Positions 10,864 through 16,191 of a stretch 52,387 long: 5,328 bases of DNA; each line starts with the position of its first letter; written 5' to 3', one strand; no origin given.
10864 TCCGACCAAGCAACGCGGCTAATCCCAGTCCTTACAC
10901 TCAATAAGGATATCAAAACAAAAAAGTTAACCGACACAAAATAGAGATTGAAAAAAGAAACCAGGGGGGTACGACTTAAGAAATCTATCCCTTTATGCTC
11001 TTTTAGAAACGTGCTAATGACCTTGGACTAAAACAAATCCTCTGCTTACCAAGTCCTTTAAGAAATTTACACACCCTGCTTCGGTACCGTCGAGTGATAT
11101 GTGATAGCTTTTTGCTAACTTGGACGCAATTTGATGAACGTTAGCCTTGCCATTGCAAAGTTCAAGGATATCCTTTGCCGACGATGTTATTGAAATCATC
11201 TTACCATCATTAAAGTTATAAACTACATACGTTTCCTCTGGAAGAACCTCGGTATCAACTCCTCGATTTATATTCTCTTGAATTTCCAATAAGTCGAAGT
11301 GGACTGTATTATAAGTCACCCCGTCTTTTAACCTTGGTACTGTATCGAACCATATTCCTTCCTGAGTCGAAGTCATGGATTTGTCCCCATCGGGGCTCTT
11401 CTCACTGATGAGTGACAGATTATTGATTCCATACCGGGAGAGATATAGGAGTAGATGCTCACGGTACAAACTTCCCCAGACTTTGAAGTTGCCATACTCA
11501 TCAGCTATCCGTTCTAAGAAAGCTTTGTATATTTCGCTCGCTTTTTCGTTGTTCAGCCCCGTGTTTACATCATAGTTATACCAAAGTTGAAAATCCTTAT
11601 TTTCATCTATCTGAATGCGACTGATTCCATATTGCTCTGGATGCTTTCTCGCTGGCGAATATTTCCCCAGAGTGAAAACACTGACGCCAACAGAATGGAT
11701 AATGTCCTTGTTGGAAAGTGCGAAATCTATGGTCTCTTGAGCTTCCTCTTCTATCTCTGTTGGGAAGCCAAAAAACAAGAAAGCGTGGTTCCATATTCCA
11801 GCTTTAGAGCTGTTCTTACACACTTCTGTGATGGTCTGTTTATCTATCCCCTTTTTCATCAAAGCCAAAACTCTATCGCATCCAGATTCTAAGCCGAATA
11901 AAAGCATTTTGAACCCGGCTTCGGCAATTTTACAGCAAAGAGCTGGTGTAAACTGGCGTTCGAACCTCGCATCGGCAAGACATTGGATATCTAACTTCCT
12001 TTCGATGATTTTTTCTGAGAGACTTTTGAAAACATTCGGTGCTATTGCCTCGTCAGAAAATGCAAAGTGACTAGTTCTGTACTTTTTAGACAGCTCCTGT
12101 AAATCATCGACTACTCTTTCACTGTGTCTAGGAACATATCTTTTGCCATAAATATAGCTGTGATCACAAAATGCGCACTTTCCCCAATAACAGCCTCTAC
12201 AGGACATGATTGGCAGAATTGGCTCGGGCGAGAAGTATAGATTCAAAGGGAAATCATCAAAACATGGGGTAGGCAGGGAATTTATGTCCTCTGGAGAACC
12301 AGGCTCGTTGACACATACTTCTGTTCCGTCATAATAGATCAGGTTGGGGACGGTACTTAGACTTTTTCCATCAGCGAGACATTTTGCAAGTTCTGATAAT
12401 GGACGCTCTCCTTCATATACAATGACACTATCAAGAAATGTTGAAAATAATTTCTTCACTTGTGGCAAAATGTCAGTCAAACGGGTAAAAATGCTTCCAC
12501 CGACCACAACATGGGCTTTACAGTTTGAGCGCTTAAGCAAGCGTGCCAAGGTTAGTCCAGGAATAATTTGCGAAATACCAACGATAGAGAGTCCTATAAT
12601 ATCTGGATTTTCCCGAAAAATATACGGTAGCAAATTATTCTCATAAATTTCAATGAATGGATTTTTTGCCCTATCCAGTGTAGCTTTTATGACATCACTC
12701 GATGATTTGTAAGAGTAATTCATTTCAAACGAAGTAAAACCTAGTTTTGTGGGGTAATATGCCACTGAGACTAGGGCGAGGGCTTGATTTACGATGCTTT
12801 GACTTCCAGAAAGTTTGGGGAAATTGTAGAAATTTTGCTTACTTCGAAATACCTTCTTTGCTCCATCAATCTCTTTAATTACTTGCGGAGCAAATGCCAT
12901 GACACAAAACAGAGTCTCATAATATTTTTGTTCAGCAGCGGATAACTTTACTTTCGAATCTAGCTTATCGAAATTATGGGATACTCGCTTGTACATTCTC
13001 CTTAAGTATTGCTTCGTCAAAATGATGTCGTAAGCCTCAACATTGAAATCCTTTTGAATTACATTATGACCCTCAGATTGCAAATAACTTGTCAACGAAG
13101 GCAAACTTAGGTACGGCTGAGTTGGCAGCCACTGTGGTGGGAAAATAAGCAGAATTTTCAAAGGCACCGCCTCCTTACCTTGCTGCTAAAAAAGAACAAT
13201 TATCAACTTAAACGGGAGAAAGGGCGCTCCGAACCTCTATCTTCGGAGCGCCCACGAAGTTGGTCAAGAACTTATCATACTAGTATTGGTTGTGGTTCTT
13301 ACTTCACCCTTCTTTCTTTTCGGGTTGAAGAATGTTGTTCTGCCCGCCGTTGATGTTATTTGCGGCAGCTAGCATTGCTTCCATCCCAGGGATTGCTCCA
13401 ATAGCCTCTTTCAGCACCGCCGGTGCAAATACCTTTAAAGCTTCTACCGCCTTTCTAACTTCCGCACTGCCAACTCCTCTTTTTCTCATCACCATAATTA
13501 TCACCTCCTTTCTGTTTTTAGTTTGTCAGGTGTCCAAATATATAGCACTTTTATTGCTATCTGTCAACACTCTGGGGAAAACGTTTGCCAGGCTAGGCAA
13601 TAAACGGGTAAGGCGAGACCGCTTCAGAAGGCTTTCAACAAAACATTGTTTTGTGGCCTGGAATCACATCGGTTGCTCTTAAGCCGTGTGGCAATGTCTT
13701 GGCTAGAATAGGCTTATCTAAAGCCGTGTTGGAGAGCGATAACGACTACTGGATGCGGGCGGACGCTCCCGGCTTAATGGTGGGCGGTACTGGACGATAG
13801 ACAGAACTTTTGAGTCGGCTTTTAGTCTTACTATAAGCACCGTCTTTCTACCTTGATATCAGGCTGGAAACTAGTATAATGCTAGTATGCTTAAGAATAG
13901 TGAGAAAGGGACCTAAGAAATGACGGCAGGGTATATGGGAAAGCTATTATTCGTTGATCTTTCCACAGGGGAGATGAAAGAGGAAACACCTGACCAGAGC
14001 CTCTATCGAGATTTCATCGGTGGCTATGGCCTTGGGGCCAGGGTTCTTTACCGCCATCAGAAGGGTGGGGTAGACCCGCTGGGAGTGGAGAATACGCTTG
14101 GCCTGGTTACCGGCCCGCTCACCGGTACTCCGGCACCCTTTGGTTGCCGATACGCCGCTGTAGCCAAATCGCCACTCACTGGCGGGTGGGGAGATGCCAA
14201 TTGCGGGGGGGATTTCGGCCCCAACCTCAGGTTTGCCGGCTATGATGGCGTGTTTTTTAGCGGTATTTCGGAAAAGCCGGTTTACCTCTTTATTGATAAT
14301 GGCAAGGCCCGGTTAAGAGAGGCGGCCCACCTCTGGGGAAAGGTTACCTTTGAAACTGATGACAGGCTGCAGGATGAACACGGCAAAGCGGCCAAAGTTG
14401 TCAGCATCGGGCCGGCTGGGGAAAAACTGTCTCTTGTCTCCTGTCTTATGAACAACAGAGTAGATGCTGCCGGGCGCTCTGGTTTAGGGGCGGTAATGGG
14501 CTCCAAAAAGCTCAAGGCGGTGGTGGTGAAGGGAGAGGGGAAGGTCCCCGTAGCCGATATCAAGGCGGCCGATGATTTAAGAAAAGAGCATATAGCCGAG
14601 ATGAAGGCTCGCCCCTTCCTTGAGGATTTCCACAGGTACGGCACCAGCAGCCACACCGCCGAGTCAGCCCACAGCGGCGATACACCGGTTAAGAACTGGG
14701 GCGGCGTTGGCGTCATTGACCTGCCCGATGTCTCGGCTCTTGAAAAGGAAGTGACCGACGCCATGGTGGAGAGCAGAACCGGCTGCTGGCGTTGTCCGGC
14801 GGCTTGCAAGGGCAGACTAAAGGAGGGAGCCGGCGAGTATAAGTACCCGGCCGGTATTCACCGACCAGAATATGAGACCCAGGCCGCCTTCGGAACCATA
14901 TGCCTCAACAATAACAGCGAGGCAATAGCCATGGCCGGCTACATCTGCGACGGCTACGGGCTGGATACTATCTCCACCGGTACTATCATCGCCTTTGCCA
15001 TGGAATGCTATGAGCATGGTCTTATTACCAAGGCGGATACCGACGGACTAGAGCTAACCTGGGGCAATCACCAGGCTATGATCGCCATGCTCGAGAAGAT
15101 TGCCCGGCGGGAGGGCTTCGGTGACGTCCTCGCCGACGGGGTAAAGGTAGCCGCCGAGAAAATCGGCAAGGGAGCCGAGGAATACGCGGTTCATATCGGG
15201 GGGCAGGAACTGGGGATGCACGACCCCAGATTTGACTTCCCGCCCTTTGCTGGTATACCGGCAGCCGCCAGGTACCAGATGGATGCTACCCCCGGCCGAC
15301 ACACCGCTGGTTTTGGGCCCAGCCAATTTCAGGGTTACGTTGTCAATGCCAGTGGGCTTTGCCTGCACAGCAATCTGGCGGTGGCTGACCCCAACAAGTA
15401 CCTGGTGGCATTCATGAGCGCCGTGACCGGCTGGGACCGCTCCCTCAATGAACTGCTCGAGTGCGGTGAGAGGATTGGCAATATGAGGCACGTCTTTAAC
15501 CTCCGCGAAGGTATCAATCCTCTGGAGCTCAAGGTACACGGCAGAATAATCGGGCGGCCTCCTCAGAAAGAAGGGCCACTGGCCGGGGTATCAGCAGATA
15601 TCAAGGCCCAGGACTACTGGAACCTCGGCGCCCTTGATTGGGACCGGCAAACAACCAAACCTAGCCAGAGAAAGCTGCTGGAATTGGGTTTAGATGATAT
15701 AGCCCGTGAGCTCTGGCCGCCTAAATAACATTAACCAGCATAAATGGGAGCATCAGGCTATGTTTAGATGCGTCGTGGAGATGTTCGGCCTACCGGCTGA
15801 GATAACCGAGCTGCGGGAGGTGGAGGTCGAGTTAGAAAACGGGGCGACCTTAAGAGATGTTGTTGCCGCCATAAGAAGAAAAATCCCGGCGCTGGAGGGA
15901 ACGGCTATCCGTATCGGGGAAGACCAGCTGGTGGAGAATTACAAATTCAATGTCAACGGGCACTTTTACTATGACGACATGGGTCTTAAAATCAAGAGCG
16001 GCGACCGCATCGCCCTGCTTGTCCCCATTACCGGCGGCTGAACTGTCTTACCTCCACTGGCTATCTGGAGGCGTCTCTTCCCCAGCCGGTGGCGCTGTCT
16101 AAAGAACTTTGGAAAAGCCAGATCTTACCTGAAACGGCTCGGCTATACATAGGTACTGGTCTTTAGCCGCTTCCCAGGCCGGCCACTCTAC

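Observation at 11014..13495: Peptide - hairpin - B12-type radical SAM with fused PqqD/RRE domain: candidate undescribed RiPP pathway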

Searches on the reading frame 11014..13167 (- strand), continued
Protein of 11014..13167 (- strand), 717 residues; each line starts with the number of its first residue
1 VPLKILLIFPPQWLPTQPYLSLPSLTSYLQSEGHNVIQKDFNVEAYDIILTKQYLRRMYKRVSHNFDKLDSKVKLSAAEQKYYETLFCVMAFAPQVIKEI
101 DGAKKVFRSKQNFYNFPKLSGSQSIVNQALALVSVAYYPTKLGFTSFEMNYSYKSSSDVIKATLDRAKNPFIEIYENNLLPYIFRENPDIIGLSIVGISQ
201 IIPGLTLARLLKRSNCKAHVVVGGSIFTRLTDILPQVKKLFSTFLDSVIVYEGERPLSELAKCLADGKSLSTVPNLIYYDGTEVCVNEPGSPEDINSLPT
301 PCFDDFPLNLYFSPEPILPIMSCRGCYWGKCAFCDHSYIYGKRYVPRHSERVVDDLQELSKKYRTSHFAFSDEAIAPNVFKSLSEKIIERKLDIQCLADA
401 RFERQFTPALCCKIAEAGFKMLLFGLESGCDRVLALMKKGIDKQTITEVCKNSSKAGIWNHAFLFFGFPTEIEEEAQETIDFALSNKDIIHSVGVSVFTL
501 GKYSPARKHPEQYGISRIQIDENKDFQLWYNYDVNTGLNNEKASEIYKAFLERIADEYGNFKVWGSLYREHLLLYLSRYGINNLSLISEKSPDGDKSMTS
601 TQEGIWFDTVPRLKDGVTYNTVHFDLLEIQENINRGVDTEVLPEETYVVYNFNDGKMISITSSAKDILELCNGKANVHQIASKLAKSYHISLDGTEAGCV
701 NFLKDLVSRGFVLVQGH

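Call 92: find_encoding_contigs(protein=P0010, flank=3000, max_places=1)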
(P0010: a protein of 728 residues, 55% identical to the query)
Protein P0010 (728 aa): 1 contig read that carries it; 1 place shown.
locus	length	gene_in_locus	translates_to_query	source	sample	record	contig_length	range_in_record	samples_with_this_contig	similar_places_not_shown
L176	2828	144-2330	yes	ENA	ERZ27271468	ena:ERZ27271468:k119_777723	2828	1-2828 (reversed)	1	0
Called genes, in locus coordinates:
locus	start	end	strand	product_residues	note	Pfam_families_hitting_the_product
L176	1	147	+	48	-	?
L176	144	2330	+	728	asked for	PF02310:B12-binding (faint), PF04055:Radical_SAM, PF05402:PqqD (weak)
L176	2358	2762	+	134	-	-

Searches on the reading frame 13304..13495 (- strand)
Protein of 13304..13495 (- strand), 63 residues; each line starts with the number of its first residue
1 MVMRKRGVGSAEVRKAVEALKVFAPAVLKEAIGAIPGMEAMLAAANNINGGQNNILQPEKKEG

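Call 4: search_protein_families(library=pfam, proteins=[window:13304-13495:-], max_evalue=1)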
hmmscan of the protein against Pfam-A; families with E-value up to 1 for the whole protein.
window:13304-13495:- (63 aa): 0 families

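Call 5: search_protein_families(library=ncbifam, proteins=[window:13304-13495:-], max_evalue=1)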
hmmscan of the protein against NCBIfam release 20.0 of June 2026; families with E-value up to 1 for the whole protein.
window:13304-13495:- (63 aa): 0 families

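Call 40: find_homologous_proteins(query=A2, max_evalue=10)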
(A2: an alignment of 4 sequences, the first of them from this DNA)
Query A2 (4 sequences) (63 aa, profile of the alignment): 4 proteins with E <= 10 among 216 candidates.
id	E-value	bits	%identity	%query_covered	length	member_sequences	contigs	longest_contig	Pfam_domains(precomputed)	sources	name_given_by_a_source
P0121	2.7e-22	96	50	57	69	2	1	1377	-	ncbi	-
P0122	2.1e-21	93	47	57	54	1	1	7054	-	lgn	-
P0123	2.3e-21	93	100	100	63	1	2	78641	-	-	-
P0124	4.9e-21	92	57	59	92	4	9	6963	-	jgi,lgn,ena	jgi:hypothetical protein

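Call 66: search_protein_families(library=padloc, proteins=[window:13304-13495:-], max_evalue=0.01)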
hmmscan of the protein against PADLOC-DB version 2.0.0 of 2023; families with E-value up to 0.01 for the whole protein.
window:13304-13495:- (63 aa): 0 families

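Call 67: search_protein_representatives(alignment_id=A3)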
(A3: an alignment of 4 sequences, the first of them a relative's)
Query: 4 sequences, 58 profile positions. Proteins with E-value up to 0.001 (for the whole library): 12; up to 1e-10: 5; up to 1e-30: 0. The best 12 are listed.
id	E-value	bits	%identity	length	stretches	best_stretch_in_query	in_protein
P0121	6.2e-24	99.7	-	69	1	3-58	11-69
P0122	4.3e-23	97.0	-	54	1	1-55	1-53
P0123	8.2e-23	96.1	-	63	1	1-57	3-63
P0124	4.3e-21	90.6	-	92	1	6-58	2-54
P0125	1.8e-12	63.0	-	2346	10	9-44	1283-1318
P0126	5.3e-10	55.1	-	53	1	6-51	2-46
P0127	1.0e-09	54.1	-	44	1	7-40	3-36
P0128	3.7e-08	49.2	-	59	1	5-53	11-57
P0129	1.3e-06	44.2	-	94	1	5-44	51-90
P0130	3.0e-06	43.1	-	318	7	9-29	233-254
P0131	8.8e-05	38.3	-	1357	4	4-30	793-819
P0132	6.9e-04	35.5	-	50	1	7-50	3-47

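Call 70: find_encoding_contigs(protein=P0128, flank=4000, max_places=2)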
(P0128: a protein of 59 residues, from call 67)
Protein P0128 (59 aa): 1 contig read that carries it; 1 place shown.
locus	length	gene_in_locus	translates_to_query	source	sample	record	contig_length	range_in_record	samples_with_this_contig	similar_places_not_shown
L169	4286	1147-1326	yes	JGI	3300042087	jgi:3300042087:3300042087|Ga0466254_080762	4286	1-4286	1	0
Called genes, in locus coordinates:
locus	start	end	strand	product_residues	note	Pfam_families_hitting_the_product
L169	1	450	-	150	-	?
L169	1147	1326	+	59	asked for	-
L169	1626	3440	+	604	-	PF02310:B12-binding (weak), PF04055:Radical_SAM, PF05402:PqqD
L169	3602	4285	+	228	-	?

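Call 71: find_encoding_contigs(protein=P0132, flank=4000, max_places=2)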
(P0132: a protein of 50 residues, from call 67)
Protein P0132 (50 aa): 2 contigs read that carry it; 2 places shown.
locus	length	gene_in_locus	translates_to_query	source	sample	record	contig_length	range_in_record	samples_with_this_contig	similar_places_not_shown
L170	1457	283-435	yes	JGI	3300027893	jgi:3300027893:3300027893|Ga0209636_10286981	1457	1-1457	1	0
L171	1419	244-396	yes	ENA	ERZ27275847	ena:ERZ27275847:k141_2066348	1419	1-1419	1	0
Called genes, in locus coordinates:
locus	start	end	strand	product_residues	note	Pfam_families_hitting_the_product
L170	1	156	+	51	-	?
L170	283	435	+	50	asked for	-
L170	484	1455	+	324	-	?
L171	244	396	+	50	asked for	-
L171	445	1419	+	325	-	?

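Call 75: find_encoding_contigs(protein=P0126, flank=4000, max_places=2)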
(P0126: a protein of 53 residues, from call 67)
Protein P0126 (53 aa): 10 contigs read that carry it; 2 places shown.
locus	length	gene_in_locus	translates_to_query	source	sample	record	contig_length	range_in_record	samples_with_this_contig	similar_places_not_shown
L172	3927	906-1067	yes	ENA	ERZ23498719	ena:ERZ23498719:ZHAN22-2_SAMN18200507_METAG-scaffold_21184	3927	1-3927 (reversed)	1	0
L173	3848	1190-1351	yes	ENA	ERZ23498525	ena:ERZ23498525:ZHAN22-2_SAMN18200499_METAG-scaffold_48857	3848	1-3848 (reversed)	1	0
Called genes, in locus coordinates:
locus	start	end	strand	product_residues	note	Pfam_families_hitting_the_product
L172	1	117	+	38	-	?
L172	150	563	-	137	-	-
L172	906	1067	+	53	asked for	-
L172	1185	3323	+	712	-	PF02310:B12-binding (weak), PF04055:Radical_SAM, PF05402:PqqD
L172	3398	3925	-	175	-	?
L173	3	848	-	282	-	?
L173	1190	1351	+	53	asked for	-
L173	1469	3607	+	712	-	PF02310:B12-binding (weak), PF04055:Radical_SAM, PF05402:PqqD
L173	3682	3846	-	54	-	?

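Call 76: find_encoding_contigs(protein=P0127, flank=4000, max_places=2)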
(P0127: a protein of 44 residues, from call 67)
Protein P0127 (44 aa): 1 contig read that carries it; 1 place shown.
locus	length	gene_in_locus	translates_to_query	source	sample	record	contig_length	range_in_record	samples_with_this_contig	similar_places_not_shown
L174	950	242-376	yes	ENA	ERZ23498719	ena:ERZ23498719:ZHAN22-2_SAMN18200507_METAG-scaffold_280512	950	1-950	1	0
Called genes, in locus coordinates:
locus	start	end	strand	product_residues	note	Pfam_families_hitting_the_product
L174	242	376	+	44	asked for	-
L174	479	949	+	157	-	?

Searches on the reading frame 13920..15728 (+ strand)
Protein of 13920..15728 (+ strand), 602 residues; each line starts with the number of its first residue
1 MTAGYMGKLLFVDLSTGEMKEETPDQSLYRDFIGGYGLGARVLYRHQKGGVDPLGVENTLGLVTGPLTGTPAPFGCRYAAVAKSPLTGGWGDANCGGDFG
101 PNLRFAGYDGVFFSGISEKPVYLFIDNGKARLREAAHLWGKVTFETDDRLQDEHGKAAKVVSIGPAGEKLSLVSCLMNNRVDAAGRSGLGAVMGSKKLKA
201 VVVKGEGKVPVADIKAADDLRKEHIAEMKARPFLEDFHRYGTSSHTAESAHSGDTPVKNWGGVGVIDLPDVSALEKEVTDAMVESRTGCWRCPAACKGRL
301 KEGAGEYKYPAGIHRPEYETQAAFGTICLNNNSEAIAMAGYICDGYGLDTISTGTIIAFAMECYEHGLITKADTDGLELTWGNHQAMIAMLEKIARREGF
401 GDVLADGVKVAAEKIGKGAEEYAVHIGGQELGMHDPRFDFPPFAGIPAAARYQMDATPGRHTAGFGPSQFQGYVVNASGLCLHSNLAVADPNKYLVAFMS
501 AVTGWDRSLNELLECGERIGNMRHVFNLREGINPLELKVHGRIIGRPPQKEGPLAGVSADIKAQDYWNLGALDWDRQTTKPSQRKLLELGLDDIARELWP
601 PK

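Call 29: search_protein_families(library=pfam, proteins=[window:13920-15728:+], max_evalue=0.001)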
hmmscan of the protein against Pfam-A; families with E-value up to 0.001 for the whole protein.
window:13920-15728:+ (602 aa): 2 families
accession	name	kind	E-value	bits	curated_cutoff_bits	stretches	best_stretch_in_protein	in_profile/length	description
PF01314.23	AFOR_C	-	3.2e-86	290.3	27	1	221-591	3-385/385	Aldehyde ferredoxin oxidoreductase, domains 2 & 3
PF02730.20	AFOR_N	-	4.3e-75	252.3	29.8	1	7-205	1-198/199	Aldehyde ferredoxin oxidoreductase, N-terminal domain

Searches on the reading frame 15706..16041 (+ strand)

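Call 29: search_protein_families(library=pfam, proteins=[window:15706-16041:+], max_evalue=0.001)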
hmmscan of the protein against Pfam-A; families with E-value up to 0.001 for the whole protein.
window:15706-16041:+ (111 aa): 1 family
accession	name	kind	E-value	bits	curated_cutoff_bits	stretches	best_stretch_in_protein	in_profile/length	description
PF02597.26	ThiS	-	1.7e-08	35.3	22.5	1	24-111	1-76/76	ThiS family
